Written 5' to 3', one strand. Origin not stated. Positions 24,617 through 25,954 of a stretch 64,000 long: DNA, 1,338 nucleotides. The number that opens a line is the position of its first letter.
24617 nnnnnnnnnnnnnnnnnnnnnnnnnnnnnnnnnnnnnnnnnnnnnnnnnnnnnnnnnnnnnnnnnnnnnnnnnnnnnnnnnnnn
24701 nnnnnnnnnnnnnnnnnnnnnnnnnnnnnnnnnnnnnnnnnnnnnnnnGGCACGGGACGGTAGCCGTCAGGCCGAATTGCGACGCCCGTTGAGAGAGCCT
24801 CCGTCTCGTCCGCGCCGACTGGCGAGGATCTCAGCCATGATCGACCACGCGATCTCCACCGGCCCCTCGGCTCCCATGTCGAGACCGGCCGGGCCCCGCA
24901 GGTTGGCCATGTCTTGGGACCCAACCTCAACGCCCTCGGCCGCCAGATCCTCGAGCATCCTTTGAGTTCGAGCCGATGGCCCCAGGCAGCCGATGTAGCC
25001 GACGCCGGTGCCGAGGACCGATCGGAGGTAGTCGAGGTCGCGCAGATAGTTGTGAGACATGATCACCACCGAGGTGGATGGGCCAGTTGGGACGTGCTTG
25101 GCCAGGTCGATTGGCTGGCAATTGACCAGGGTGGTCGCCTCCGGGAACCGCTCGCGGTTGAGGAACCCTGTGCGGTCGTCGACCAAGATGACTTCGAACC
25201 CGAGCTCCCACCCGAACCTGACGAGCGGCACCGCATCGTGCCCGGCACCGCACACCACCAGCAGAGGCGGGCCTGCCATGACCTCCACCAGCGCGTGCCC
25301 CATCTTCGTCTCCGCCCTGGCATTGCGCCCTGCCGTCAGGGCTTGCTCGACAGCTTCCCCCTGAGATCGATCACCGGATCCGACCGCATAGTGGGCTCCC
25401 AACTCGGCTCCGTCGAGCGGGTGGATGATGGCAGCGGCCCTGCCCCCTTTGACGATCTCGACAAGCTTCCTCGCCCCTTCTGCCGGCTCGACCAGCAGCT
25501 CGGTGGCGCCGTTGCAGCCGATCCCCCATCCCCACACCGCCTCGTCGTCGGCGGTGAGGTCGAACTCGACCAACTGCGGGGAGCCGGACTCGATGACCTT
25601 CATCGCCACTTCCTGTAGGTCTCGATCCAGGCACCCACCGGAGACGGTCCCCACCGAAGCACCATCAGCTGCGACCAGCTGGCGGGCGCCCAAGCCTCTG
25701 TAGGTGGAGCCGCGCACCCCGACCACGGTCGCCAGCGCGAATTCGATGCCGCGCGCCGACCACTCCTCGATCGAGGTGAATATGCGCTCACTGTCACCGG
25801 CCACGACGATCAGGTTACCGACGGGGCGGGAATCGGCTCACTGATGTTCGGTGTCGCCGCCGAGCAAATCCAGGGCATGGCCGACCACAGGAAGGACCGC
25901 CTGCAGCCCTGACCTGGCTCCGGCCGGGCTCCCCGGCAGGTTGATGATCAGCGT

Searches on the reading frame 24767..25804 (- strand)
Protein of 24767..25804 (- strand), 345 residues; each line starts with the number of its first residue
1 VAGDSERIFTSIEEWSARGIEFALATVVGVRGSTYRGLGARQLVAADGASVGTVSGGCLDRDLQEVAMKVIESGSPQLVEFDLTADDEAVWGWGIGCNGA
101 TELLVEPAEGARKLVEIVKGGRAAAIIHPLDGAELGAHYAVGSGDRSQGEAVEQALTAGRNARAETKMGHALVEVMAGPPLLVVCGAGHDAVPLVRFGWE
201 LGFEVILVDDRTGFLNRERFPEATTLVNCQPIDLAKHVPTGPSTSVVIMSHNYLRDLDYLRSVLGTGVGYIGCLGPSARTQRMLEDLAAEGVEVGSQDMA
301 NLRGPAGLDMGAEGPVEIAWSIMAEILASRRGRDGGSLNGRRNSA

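Call 27: search_protein_families(library=pfam, proteins=[window:24767-25804:-], max_evalue=0.0001)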
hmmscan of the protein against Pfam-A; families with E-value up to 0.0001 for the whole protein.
window:24767-25804:- (345 aa): 2 families
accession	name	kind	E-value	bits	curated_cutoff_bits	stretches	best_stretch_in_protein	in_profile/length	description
PF13478.12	XdhC_C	-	5.4e-35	121.1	29.7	1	182-326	1-125/125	XdhC Rossmann domain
PF02625.21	XdhC_CoxI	-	2e-22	79.3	24.3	1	15-82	1-68/68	XdhC and CoxI family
